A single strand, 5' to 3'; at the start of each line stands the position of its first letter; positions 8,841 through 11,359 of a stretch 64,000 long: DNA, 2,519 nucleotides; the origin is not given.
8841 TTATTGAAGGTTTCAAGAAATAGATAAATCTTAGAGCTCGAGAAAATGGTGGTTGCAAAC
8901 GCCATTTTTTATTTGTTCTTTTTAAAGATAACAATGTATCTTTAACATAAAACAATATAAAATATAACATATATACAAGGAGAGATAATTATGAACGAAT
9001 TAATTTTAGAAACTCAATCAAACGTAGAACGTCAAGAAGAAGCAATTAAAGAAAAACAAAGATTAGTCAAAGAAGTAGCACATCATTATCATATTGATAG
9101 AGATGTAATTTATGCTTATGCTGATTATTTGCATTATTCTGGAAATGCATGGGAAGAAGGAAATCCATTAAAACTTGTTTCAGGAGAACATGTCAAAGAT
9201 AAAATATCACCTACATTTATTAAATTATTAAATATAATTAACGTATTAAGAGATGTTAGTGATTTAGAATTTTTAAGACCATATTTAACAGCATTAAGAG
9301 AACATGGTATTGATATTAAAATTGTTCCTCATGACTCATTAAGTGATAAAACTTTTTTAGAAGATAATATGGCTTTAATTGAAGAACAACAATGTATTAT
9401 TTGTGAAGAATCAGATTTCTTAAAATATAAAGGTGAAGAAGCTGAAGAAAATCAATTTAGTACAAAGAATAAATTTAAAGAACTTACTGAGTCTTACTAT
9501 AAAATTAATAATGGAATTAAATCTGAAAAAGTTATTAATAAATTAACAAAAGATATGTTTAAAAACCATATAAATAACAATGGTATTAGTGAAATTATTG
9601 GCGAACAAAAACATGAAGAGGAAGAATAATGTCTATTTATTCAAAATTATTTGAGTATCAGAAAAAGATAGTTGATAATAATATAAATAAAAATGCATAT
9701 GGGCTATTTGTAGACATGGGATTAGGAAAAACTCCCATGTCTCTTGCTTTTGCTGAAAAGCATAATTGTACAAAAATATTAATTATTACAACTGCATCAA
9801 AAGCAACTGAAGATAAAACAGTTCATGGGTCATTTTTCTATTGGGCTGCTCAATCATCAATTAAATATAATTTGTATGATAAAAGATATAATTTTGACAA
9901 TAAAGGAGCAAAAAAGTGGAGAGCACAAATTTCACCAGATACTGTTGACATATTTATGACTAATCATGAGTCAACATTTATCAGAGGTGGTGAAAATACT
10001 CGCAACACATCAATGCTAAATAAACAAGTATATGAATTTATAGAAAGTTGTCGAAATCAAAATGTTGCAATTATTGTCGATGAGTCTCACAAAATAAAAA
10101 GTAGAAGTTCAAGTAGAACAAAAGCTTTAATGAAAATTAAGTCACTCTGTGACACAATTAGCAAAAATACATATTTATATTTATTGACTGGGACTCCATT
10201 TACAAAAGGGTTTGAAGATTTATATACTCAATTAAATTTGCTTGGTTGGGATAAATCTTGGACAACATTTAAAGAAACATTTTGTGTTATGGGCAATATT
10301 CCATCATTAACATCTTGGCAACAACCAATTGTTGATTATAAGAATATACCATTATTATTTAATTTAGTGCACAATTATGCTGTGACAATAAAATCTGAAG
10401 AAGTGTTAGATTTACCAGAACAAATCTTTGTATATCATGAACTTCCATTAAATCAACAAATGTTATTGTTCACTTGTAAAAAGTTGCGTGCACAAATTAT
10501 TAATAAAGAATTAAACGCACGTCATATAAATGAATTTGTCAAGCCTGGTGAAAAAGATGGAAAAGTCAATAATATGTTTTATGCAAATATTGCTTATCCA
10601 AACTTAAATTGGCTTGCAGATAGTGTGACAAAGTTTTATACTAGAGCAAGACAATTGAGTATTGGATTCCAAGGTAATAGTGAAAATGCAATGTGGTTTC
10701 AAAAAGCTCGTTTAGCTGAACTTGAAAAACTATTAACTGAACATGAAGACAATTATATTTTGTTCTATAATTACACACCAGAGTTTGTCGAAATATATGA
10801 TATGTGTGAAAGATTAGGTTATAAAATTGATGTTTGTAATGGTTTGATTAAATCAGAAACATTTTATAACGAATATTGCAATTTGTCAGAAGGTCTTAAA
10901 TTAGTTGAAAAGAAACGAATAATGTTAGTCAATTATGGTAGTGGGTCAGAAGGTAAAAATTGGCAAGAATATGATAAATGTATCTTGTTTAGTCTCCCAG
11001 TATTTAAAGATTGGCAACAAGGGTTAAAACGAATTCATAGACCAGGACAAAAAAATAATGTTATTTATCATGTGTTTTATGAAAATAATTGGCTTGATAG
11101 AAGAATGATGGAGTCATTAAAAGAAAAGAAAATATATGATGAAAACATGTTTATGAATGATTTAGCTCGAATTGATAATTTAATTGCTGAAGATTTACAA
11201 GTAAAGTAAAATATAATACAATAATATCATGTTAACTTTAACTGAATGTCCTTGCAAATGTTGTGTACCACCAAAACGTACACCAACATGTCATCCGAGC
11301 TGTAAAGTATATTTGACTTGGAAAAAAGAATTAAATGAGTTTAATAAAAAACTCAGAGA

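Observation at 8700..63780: Genome-wide palindromic promoter element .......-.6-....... and terminator-promoter punctuation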

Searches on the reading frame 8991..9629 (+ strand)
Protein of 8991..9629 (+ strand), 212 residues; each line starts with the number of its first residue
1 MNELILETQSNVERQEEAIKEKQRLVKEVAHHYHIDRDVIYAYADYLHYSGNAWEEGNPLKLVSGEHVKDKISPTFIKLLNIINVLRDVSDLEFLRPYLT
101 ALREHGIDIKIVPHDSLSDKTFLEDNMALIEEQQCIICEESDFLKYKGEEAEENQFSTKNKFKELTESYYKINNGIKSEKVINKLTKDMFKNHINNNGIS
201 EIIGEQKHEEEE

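Call 36: search_protein_families(library=pfam, proteins=[window:8991-9629:+], max_evalue=0.01)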
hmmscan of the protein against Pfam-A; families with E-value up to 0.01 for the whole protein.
window:8991-9629:+ (212 aa): 1 family
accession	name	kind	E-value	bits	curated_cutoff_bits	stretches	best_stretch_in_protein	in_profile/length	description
PF19111.5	DUF5798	-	0.0016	19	27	1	2-45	35-78/89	Family of unknown function (DUF5798)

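Call 41: search_protein_families(library=phrogs, proteins=[window:8991-9629:+], max_evalue=0.01)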
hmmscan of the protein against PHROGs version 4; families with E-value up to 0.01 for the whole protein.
window:8991-9629:+ (212 aa): 0 families

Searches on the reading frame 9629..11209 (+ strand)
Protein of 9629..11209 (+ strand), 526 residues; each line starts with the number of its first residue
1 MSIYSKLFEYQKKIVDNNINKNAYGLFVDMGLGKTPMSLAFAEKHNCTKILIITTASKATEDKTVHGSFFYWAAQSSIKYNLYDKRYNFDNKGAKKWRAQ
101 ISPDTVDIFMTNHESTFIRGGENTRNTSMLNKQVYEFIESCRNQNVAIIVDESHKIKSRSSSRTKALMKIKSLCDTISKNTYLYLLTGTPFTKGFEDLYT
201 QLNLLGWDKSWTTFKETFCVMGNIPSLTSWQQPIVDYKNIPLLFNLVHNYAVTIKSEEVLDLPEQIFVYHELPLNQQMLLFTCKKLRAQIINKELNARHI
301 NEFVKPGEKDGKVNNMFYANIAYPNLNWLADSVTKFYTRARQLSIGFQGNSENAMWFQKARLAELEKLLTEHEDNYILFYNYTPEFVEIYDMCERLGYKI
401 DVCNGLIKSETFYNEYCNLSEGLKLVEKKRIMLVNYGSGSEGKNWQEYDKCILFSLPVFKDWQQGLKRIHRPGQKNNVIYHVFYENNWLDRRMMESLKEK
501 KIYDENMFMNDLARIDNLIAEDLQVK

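Call 7: search_protein_families(library=phrogs, proteins=[window:9629-11209:+], max_evalue=0.00001)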
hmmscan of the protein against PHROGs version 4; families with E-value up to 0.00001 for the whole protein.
window:9629-11209:+ (526 aa): 1 family
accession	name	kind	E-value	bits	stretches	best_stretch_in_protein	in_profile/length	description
phrog_62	-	DNA, RNA and nucleotide metabolism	5.9e-64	217.3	1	6-510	696-1135/1881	DNA helicase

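Call 16: find_related_loci(query=window:9629-11209:+, collection=viral_contigs, flank=10000)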
Query window:9629-11209:+ (526 aa) in viral_contigs; peptide patterns used: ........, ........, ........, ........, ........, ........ (x = any residue, [..] = any of these).
6 stretches matched a pattern, but none encodes a relative of the query by tblastn (E <= 1e-3).

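Call 25: find_homologous_proteins(query=window:9629-11209:+, max_evalue=1e-20)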
Query window:9629-11209:+ (526 aa): 617 proteins with E <= 1e-20 among 8000 candidates; the best 120 are listed.
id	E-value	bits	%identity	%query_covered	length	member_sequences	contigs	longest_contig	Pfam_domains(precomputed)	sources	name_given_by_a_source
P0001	0.0e+0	1213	100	100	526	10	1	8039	PF00176.30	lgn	-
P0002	3.4e-267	905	72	100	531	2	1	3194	PF00176.30,PF04851.22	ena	-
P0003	7.1e-227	772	63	98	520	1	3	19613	PF00176.30,PF04851.22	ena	-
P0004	1.3e-214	732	61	98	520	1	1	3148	PF00176.30,PF04851.22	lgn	-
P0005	1.6e-188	646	56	97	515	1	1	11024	PF00176.30,PF04851.22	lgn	-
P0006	8.4e-185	634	52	99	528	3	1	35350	PF00176.30,PF04851.22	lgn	-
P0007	6.2e-184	631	53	98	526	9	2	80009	PF00176.30,PF04851.22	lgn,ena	-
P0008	1.1e-183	630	52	98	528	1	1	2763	PF00176.30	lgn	-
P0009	1.6e-182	626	53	99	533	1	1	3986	PF00176.30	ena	-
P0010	2.3e-182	625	52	98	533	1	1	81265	PF00176.30,PF04851.22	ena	-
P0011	6.8e-182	624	51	98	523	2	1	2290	PF00176.30,PF04851.22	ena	-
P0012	8.4e-181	620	54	97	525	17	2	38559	PF00176.30,PF04851.22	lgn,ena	-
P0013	1.2e-179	617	54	97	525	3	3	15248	PF00176.30,PF04851.22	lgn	-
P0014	7.0e-179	614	51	98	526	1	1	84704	PF00176.30,PF04851.22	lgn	-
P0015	4.6e-178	611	51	98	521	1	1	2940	PF00176.30,PF04851.22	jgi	-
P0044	3.3e-163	562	51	99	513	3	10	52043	PF00176.30,PF04851.22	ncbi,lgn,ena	-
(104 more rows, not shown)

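Call 27: find_encoding_contigs(protein=P0003, flank=10000, max_places=2)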
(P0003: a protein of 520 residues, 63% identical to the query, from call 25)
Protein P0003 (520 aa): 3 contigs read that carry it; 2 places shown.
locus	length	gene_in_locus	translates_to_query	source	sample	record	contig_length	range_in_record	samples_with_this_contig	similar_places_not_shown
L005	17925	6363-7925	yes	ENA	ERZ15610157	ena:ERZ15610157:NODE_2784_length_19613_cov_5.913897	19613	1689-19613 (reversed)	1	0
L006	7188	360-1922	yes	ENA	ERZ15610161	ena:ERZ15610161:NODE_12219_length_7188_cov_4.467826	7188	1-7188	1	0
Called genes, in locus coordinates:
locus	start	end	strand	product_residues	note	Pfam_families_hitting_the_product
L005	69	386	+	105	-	-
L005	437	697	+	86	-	-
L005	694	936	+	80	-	-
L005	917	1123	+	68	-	-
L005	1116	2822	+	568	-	-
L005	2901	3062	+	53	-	-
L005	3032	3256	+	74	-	-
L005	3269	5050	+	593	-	-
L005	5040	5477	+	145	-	-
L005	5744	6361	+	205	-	-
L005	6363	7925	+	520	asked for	PF00176:SNF2-rel_dom, PF04851:ResIII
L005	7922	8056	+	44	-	-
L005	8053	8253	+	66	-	-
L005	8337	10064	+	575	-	PF19263:DUF5906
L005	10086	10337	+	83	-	-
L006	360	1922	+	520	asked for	PF00176:SNF2-rel_dom, PF04851:ResIII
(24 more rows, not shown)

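Call 28: find_encoding_contigs(protein=P0007, flank=10000, max_places=2)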
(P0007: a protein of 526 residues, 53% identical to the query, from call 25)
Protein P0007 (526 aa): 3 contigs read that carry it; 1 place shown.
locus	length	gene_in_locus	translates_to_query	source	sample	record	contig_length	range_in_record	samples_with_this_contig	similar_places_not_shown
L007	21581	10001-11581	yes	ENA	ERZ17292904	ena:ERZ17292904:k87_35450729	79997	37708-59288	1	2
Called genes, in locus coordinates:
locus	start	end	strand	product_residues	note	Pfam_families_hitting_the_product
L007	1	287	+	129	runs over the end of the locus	-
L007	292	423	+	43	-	PF12961:DUF3850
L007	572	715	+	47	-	-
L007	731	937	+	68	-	-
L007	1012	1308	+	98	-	-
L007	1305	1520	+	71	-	-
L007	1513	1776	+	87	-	-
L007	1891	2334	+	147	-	-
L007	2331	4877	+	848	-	-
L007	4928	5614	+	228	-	PF01764:Lipase_3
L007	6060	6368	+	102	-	-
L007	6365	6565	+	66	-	-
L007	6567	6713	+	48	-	-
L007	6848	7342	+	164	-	PF24746:DUF7694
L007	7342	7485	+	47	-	-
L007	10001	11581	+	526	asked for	PF00176:SNF2-rel_dom, PF04851:ResIII (weak)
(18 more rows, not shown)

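Call 29: find_encoding_contigs(protein=P0001, flank=10000, max_places=3)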
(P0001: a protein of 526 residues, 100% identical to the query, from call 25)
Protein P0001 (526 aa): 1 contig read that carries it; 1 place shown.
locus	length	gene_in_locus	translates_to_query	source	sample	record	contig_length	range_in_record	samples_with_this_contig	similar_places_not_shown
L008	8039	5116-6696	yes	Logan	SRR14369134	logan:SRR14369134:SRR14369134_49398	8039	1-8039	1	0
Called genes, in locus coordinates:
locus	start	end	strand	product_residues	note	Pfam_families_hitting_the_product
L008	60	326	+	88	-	-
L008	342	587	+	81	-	-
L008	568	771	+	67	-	-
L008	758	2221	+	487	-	-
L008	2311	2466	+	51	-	-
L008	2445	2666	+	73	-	-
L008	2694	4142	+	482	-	-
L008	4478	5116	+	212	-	-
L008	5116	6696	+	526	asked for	PF00176:SNF2-rel_dom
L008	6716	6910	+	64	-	-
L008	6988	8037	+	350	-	?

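Call 45: find_encoding_contigs(protein=P0002, flank=10000, max_places=1)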
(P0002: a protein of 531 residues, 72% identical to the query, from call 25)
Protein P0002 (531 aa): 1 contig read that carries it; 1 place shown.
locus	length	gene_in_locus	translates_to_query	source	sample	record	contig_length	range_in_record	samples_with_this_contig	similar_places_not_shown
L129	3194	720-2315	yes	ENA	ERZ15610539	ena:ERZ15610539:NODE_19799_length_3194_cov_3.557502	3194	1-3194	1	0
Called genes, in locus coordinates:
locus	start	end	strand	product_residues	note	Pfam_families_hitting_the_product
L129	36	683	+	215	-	-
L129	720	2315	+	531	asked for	PF00176:SNF2-rel_dom, PF04851:ResIII (faint)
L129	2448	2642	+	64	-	-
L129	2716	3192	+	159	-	?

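Call 46: find_encoding_contigs(protein=P0005, flank=10000, max_places=1)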
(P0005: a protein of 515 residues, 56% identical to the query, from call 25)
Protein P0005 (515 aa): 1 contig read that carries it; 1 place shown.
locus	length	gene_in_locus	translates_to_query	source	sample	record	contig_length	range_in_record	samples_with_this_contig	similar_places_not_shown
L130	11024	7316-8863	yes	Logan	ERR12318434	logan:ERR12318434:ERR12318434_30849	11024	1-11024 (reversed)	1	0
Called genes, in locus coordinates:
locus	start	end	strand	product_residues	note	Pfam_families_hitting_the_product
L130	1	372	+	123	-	?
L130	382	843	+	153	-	-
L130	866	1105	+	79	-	PF21825:Sequestin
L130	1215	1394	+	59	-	-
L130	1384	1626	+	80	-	-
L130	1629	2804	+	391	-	PF01555:N6_N4_Mtase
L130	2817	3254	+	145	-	-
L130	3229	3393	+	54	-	-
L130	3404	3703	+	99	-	-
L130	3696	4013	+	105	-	-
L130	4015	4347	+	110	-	-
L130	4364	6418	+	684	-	-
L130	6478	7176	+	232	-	-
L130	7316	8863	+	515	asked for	PF00176:SNF2-rel_dom, PF04851:ResIII (weak)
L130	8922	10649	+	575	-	PF19263:DUF5906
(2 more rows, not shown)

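Call 47: find_encoding_contigs(protein=P0012, flank=10000, max_places=1)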
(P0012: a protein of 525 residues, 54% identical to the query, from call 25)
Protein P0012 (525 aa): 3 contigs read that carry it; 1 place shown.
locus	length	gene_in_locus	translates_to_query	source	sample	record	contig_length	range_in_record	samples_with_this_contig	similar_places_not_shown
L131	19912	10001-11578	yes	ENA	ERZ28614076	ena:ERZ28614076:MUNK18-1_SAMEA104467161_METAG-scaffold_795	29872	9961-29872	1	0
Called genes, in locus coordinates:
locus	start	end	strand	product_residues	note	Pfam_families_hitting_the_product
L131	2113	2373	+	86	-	-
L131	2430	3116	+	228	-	PF23780:S-AdoMet_lyase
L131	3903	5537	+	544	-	PF03382:DUF285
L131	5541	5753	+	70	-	-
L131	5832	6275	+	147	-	-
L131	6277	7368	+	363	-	-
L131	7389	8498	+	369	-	-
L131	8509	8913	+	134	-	-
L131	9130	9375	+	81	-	PF21825:Sequestin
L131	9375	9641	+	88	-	-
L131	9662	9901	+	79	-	-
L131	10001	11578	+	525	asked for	PF00176:SNF2-rel_dom, PF04851:ResIII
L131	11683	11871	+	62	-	-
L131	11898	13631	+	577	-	PF19263:DUF5906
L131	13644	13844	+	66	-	-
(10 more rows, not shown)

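Call 48: find_encoding_contigs(protein=P0006, flank=10000, max_places=1)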
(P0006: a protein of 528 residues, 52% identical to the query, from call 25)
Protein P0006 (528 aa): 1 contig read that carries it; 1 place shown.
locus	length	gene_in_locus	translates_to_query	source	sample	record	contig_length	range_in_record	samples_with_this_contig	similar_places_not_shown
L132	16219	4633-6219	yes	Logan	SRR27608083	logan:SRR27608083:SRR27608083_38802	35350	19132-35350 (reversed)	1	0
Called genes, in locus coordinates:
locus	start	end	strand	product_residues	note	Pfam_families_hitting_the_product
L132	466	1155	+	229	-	PF01764:Lipase_3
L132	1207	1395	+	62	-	-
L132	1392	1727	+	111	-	-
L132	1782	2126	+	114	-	-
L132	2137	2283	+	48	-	-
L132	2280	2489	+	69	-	-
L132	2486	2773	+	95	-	-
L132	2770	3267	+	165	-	PF24746:DUF7694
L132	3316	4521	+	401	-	-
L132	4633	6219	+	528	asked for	PF04851:ResIII (weak), PF00176:SNF2-rel_dom (weak)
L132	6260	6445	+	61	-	-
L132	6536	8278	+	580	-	PF19263:DUF5906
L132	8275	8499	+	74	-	-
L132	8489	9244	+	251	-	-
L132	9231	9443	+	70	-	-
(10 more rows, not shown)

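Call 50: list_cluster_members(proteins=[P0044, P0001, P0003])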
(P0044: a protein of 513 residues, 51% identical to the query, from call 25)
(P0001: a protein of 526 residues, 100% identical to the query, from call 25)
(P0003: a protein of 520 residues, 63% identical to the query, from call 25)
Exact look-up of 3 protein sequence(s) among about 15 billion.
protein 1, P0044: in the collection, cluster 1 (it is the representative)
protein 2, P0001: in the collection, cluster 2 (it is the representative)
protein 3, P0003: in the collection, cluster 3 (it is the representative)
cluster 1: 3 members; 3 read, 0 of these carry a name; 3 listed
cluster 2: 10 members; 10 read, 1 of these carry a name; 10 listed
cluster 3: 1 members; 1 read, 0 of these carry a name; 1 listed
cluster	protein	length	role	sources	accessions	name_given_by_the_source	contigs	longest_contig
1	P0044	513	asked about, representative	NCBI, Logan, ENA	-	-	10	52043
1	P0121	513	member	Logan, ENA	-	-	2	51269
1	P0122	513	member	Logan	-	-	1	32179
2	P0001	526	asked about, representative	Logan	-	-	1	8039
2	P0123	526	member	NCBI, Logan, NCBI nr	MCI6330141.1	MAG: DEAD/DEAH box helicase [Erysipelotrichaceae bacterium] | DEAD/DEAH box helicase [Erysipelotrichaceae bacterium]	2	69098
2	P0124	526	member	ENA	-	-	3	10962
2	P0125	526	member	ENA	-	-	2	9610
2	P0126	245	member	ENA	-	-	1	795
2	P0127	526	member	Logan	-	-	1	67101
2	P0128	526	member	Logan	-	-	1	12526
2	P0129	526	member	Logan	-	-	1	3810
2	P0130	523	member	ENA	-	-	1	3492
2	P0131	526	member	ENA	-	-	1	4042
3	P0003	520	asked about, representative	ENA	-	-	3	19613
